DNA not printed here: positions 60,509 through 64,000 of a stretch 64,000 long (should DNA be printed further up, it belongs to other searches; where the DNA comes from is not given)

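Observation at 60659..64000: Response-regulator receiver domain spliced into a giant tandem HdrA-like oxidoreductase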

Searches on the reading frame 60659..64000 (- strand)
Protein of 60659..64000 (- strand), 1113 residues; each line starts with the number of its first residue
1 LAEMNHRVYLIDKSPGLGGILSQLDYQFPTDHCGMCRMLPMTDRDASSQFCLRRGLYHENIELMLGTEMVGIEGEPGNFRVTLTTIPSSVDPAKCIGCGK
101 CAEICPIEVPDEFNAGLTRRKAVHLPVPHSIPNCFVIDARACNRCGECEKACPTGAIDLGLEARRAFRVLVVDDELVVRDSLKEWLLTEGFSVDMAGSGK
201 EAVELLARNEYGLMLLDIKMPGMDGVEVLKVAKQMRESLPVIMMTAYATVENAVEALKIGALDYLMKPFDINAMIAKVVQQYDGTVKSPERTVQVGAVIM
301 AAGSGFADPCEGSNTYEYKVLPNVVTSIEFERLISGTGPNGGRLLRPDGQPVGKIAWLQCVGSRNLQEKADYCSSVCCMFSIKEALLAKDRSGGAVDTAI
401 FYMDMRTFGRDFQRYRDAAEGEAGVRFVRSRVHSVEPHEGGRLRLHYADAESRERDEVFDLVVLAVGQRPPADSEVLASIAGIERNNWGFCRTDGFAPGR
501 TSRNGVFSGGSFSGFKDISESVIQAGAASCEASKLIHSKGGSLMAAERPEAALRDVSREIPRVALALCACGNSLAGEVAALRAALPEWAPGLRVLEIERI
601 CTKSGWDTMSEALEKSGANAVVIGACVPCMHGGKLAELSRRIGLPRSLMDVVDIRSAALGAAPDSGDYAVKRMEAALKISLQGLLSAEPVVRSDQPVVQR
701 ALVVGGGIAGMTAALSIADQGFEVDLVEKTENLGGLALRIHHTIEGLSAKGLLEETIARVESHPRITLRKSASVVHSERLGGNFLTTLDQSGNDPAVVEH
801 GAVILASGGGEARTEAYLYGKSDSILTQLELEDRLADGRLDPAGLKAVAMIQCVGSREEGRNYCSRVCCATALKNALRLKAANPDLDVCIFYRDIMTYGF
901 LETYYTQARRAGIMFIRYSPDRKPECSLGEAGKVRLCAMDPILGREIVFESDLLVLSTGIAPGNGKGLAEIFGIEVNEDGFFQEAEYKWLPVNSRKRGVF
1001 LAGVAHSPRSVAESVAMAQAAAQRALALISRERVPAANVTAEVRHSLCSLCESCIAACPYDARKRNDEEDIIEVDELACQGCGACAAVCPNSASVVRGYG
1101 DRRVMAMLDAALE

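Call 3: search_protein_families(library=pfam, proteins=[window:60659-64000:-], max_evalue=0.01)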
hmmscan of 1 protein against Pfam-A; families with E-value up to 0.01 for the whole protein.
window:60659-64000:- (1113 aa): 26 families (the best 25 are shown)
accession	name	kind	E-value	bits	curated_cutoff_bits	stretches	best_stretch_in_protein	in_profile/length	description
PF00072.30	Response_reg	-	1.6e-30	106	30.2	1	169-278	1-110/111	Response regulator receiver domain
PF00037.32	Fer4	-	5.9e-21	73.8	21.1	4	136-158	2-24/24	4Fe-4S binding domain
PF07992.20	Pyr_redox_2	-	7.5e-17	62.1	26.1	2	701-813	3-113/291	Pyridine nucleotide-disulphide oxidoreductase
PF13237.11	Fer4_10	-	3.5e-14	52.9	25.5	3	1046-1090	7-53/53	4Fe-4S dicluster domain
PF12838.12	Fer4_7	-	1.4e-12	48.3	27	2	94-156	1-52/52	4Fe-4S dicluster domain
PF13187.11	Fer4_9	-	2.2e-12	47.3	27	2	94-157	1-52/52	4Fe-4S dicluster domain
PF12837.12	Fer4_6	-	3.6e-12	46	25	3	90-108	4-22/24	4Fe-4S binding domain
PF12797.12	Fer4_2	-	6.3e-11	41.9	24.5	3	90-106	5-21/22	4Fe-4S binding domain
PF13450.12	NAD_binding_8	-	6.8e-11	42.7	21.9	1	703-742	1-40/68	NAD(P)-binding Rossmann-like domain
PF12800.12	Fer4_4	-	2.8e-09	36.9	24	1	92-106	1-15/17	4Fe-4S binding domain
PF12831.13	FAD_oxidored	-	1.3e-08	35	27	1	702-762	3-70/416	FAD dependent oxidoreductase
PF00890.30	FAD_binding_2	-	3e-07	30.4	20.4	1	701-735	2-36/414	FAD binding domain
PF13484.11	Fer4_16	-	1.3e-06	29.6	30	1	142-162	2-25/66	4Fe-4S double cluster binding domain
PF25160.1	LdpA_Fe-S-bd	-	5.5e-06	26.5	27.6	1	90-109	23-42/49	LdpA Fe-S cluster-binding domain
PF14697.11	Fer4_21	-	8e-06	26.3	35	1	1041-1091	1-53/59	4Fe-4S dicluster domain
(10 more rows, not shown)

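Call 4: search_protein_families(library=ncbifam, proteins=[window:60659-64000:-], max_evalue=0.01)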
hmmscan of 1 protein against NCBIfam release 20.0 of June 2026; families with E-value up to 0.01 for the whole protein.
window:60659-64000:- (1113 aa): 241 families (the best 25 are shown)
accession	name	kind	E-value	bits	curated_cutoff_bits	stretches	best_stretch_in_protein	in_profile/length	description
NF040770.1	hetero_SS_HdrA2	exception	9.5e-189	629.1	1100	4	797-1112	315-641/777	CoB-CoM heterodisulfide reductase HdrA2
NF041778.1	hetero_SS_HdrA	equivalog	2.9e-147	491.7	1400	4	798-1110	326-649/771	ferredoxin:CoB-CoM heterodisulfide reductase subunit HdrA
NF041891.1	hdrA_Methbact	equivalog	1.3e-139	466.7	1300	4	798-1112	313-636/762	ferredoxin:CoB-CoM heterodisulfide reductase subunit HdrA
NF008469.0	PRK11361.1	equivalog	6.5e-30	104.2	714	1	167-274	5-112/461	acetoacetate metabolism transcriptional regulator AtoC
NF006900.1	PRK09390.1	equivalog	6e-26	91.2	255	1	168-287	6-125/203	response regulator FixJ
NF007689.0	PRK10365.1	equivalog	5.3e-25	88.1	760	1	167-286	6-125/441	sigma-54-dependent response regulator transcription factor ZraR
TIGR01818.1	ntrC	equivalog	5.4e-25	88.1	558.6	1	169-280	1-112/463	nitrogen regulation protein NR(I)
NF012023.0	PRK15479.1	equivalog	3.2e-24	85.7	337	1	168-280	2-114/224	transcriptional regulator TctD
TIGR01387.1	cztR_silR_copR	subfamily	9.3e-24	84.3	279.2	1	169-287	1-119/218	heavy metal response regulator transcription factor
NF041734.1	resp_reg_RppA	equivalog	2.8e-23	82.5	250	1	168-300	2-136/229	two-component system response regulator RppA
NF053854.1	RespRegPhoBBctds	equivalog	7.9e-23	81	270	1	169-278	1-111/225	two-component system response regulator PhoB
NF040689.1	MtrAB_MtrA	equivalog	9.2e-23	80.7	300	1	169-300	1-131/219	MtrAB system response regulator MtrA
NF007005.1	PRK09468.1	equivalog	9.7e-23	80.8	331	1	167-278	4-115/237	osmolarity response regulator transcription factor OmpR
NF007928.2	PRK10643.1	equivalog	1.2e-22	80.6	330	1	168-281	2-115/216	two-component system response regulator PmrA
NF008176.1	PRK10923.1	equivalog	1.7e-22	79.7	620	1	168-279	5-116/469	nitrogen regulation protein NR(I)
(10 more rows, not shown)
